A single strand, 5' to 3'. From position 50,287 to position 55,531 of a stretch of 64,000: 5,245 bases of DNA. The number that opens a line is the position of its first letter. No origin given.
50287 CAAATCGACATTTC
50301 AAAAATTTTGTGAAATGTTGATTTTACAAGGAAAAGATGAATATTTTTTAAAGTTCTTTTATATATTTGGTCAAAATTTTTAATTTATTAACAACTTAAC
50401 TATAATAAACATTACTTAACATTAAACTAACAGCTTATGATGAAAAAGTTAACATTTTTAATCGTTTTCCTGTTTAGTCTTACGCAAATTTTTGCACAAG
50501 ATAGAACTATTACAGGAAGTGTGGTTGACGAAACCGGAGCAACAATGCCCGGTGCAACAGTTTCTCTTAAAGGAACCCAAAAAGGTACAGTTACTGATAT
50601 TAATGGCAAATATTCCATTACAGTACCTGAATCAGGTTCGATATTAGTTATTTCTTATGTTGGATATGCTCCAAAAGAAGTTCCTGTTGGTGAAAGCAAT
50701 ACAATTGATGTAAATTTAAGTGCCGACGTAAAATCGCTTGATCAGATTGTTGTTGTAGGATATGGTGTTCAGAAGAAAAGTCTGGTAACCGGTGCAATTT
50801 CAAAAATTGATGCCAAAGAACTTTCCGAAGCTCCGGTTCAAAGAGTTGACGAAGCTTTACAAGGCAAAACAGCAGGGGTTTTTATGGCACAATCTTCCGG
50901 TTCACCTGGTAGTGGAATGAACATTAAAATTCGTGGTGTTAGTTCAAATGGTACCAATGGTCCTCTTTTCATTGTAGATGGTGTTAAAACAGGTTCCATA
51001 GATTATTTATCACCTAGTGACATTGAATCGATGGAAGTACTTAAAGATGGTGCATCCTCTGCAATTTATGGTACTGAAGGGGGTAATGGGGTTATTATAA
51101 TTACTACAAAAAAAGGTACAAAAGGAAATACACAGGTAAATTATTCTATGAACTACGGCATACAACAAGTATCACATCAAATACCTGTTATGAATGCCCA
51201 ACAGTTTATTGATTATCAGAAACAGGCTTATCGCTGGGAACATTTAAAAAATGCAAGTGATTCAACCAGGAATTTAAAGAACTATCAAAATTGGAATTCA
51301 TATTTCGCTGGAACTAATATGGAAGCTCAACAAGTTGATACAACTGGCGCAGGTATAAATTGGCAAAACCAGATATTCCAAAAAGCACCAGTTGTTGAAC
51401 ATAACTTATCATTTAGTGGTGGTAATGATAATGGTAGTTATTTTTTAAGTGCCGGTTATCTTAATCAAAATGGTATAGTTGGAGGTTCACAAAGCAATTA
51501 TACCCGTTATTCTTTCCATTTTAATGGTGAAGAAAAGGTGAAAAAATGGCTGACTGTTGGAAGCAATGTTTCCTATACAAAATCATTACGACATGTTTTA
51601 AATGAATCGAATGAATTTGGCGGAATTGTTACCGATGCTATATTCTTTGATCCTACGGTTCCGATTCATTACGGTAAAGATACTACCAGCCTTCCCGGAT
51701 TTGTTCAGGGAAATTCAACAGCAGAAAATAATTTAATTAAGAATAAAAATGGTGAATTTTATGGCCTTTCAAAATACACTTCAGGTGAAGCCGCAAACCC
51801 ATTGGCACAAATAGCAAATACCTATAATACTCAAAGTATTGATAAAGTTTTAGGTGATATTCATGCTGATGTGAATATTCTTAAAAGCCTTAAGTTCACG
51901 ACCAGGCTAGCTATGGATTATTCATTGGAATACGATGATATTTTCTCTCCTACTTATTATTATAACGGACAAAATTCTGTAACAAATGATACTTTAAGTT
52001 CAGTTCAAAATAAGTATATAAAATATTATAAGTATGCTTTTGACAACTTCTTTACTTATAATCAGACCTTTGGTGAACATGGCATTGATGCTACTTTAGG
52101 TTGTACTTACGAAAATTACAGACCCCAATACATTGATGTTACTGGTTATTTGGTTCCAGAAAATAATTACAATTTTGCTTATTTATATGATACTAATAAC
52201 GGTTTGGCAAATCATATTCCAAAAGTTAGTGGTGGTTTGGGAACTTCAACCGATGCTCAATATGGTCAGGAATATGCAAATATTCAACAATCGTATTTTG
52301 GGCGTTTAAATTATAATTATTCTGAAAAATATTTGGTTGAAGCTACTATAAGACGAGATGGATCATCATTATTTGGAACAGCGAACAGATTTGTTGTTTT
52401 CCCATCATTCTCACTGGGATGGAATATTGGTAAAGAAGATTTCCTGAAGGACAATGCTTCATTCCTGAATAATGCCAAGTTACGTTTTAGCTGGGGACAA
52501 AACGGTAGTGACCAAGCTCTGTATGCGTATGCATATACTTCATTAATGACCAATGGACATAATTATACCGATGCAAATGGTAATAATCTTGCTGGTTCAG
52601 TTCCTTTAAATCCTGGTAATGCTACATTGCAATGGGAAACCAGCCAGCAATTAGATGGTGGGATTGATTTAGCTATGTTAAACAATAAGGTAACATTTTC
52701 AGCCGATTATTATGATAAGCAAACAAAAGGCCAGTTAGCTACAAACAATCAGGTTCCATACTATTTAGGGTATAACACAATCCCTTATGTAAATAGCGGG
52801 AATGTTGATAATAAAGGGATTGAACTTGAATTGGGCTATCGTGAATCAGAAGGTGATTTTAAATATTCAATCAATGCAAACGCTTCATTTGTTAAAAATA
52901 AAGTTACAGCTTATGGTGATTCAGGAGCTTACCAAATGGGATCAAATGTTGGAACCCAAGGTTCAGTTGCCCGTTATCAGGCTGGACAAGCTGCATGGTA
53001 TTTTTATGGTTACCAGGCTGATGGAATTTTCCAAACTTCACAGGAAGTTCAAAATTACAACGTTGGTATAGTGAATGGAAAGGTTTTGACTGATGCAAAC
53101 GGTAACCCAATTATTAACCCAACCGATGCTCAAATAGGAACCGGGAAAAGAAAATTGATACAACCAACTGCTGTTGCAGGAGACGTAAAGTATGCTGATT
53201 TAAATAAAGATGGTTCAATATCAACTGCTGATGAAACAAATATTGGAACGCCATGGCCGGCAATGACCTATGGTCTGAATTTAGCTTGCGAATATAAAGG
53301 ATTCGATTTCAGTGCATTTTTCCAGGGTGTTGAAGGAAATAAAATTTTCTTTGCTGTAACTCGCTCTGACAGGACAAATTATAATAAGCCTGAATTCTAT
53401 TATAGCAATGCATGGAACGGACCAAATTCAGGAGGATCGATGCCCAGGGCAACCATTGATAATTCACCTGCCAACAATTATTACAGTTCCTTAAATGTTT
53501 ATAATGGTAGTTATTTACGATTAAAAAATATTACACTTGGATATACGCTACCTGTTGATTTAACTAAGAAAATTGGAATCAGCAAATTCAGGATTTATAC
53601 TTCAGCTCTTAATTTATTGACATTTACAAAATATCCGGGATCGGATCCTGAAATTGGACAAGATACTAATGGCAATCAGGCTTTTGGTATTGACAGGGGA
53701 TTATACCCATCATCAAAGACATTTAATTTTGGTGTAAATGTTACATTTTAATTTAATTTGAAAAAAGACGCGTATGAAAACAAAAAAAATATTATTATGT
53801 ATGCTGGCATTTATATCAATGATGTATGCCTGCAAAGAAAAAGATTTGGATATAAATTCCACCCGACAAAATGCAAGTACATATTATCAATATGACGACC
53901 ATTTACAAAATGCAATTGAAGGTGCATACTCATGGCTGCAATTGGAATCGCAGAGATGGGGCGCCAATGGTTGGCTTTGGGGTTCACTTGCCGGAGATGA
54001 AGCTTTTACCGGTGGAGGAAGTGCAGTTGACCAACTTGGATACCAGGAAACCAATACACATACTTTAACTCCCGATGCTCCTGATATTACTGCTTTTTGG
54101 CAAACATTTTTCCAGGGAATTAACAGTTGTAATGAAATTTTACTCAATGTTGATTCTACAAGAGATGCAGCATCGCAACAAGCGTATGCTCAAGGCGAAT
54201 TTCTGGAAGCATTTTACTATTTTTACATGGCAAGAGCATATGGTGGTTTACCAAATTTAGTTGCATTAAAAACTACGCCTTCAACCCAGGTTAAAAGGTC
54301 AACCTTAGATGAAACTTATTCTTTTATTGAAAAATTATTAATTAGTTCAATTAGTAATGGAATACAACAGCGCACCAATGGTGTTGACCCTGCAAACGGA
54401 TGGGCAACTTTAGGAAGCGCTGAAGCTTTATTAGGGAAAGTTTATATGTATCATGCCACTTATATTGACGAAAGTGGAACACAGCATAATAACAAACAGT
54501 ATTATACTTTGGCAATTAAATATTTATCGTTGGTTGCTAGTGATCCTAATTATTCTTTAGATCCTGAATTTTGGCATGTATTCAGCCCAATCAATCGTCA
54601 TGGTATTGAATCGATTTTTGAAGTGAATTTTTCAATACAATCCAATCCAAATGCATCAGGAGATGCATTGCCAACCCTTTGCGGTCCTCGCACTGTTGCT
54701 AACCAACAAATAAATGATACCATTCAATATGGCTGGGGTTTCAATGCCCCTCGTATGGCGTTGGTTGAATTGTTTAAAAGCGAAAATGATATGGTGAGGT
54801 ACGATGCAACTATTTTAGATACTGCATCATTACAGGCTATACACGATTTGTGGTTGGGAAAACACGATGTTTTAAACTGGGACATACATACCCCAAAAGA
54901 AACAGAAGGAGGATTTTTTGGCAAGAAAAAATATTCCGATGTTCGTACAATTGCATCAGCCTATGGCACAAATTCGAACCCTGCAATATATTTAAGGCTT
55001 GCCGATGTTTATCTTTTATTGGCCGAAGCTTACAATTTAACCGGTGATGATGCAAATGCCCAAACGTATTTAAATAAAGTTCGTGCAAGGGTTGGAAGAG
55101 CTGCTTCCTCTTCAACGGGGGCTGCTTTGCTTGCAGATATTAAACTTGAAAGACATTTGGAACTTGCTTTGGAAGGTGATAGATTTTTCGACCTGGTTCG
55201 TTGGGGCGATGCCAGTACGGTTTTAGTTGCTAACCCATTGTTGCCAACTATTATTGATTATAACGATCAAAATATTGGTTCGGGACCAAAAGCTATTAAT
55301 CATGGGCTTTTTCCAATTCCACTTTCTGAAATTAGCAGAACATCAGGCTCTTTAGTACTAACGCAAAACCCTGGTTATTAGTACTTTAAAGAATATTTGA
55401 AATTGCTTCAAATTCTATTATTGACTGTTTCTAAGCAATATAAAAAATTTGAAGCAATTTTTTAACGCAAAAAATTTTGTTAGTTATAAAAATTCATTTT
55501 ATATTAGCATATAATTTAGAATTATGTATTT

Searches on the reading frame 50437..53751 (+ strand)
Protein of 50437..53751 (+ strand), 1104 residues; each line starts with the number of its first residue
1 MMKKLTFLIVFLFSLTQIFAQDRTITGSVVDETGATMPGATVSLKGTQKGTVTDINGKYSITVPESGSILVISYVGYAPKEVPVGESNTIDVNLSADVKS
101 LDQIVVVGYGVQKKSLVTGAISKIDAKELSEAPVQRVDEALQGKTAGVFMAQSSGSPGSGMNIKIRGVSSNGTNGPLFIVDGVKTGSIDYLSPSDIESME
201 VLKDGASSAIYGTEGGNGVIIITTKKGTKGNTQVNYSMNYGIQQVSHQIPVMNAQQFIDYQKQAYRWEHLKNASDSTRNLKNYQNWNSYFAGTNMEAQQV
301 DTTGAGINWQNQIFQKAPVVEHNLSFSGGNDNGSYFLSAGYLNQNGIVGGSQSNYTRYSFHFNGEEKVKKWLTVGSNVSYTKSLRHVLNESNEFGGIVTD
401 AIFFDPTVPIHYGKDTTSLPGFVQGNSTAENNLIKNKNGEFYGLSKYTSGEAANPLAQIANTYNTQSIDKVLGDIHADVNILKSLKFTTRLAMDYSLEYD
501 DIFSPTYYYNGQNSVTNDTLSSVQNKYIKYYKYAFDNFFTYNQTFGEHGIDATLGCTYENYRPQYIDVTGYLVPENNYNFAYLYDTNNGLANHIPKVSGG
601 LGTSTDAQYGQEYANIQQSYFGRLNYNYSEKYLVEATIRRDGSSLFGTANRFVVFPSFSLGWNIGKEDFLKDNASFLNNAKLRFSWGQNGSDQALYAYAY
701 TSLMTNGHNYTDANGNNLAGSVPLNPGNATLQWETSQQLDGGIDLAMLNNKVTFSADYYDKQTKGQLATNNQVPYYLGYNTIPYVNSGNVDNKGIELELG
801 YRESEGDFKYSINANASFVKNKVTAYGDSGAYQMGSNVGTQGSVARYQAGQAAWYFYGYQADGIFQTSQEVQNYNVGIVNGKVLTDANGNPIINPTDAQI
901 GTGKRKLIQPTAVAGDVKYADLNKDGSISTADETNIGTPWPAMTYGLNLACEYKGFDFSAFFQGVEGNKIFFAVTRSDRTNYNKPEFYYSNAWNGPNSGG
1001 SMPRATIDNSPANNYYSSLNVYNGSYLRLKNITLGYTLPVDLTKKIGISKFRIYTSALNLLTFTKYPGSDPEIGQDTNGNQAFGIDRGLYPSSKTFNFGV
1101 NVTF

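Call 61: search_protein_families(library=pfam, proteins=[window:50437-53751:+], max_evalue=0.00001)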
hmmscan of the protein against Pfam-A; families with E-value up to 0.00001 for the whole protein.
window:50437-53751:+ (1104 aa): 4 families
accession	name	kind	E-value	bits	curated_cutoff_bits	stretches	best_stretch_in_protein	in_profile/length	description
PF07715.20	Plug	-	8e-21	75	23.9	1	116-219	4-107/107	TonB-dependent Receptor Plug Domain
PF13715.12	CarbopepD_reg_2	-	5.6e-19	68.4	32.2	1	25-106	1-88/88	CarboxypepD_reg-like domain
PF00593.30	TonB_dep_Rec_b-barrel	-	1.1e-13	52.3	27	1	467-882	57-412/436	TonB dependent receptor-like, beta-barrel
PF13620.12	CarboxypepD_reg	-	9.3e-13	48.8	32.3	1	24-94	1-81/82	Carboxypeptidase regulatory-like domain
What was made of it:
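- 50437..53751 (+): SusC-like TonB-dependent transporter (start of the glycan-utilisation locus). Pfam CarbopepD_reg_2, Plug and TonB_dep_Rec_b-barrel (call 61)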

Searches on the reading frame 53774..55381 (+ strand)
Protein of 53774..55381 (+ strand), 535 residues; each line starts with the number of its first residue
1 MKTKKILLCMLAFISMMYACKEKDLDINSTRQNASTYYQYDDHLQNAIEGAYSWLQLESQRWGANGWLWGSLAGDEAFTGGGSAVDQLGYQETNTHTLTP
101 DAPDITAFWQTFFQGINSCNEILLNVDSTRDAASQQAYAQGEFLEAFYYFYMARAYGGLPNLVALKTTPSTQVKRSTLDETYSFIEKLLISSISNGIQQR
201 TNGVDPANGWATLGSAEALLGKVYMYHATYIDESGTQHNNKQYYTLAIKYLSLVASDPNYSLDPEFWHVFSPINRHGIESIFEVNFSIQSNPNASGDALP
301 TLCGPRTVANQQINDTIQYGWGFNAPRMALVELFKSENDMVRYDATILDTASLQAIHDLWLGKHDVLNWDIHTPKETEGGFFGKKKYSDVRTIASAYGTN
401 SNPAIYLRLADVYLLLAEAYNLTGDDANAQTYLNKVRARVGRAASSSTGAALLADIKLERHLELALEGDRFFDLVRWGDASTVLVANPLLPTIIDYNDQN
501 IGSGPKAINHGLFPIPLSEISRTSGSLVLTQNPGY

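Call 61: search_protein_families(library=pfam, proteins=[window:53774-55381:+], max_evalue=0.00001)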
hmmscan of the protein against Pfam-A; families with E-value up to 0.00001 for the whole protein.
window:53774-55381:+ (535 aa): 2 families
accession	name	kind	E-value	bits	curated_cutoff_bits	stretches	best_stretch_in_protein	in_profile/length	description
PF07980.17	SusD_RagB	-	1.3e-36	127.2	23.1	1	279-535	2-297/297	SusD family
PF14322.12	SusD-like_3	-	7.6e-16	59.4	27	1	25-224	3-190/191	Starch-binding associating with outer membrane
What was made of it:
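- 53774..55381 (+): SusD-like lipoprotein. Pfam SusD_RagB E 1.3e-36 and SusD-like_3 (call 61)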
